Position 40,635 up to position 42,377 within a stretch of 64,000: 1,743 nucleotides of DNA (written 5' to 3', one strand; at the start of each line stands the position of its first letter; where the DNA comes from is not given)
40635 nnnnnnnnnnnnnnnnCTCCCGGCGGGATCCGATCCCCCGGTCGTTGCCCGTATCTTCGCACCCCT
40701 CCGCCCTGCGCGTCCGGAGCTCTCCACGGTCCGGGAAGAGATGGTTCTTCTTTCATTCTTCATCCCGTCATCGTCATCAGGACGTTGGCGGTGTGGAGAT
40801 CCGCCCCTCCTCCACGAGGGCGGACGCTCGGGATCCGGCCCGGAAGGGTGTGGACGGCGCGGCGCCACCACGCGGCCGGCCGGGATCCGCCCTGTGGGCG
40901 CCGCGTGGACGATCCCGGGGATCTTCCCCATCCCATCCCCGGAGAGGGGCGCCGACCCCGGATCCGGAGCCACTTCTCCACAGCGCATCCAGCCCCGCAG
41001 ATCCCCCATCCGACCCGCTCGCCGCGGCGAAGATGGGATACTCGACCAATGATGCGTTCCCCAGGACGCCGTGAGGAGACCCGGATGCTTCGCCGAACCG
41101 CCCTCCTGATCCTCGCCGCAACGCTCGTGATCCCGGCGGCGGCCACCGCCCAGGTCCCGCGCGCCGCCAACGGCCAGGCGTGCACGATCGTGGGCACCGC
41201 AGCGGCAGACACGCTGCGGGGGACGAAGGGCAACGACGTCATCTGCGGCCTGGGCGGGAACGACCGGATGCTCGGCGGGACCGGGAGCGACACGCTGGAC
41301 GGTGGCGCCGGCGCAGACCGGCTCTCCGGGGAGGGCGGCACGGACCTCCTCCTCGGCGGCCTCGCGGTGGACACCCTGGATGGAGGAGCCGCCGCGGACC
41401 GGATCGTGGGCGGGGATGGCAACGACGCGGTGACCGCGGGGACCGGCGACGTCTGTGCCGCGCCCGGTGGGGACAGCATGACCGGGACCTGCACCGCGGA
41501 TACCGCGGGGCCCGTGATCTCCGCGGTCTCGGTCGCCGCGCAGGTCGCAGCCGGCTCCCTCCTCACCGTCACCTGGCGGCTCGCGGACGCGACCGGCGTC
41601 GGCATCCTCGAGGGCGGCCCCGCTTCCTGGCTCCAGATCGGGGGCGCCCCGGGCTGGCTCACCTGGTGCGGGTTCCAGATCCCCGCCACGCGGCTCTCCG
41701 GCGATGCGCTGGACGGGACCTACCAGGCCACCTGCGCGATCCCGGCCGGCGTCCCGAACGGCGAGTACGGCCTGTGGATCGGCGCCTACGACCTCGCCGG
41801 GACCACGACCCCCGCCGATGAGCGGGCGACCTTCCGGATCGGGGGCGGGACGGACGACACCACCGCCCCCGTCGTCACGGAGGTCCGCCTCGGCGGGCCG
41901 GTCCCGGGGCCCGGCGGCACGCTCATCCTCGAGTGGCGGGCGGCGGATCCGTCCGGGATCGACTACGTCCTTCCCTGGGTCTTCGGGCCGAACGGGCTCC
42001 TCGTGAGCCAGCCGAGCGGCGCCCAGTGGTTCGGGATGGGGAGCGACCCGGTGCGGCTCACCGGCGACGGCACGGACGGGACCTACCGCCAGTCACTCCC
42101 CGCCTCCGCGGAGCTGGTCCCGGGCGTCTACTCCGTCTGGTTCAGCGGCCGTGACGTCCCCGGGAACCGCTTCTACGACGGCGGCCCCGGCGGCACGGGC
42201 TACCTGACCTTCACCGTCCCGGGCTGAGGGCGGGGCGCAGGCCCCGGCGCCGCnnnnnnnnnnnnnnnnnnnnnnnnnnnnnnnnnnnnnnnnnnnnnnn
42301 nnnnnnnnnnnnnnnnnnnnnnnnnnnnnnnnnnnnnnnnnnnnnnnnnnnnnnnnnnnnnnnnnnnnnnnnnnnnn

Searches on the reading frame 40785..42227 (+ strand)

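Call 76: search_protein_families(library=pfam, proteins=[window:40785-42227:+], max_evalue=0.00001)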
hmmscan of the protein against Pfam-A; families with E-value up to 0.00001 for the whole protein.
window:40785-42227:+ (480 aa): 1 family
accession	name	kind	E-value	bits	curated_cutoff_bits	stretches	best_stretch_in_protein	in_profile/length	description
PF00353.25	HemolysinCabind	-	1.5e-17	63.7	23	3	155-189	2-36/36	RTX calcium-binding nonapeptide repeat (4 copies)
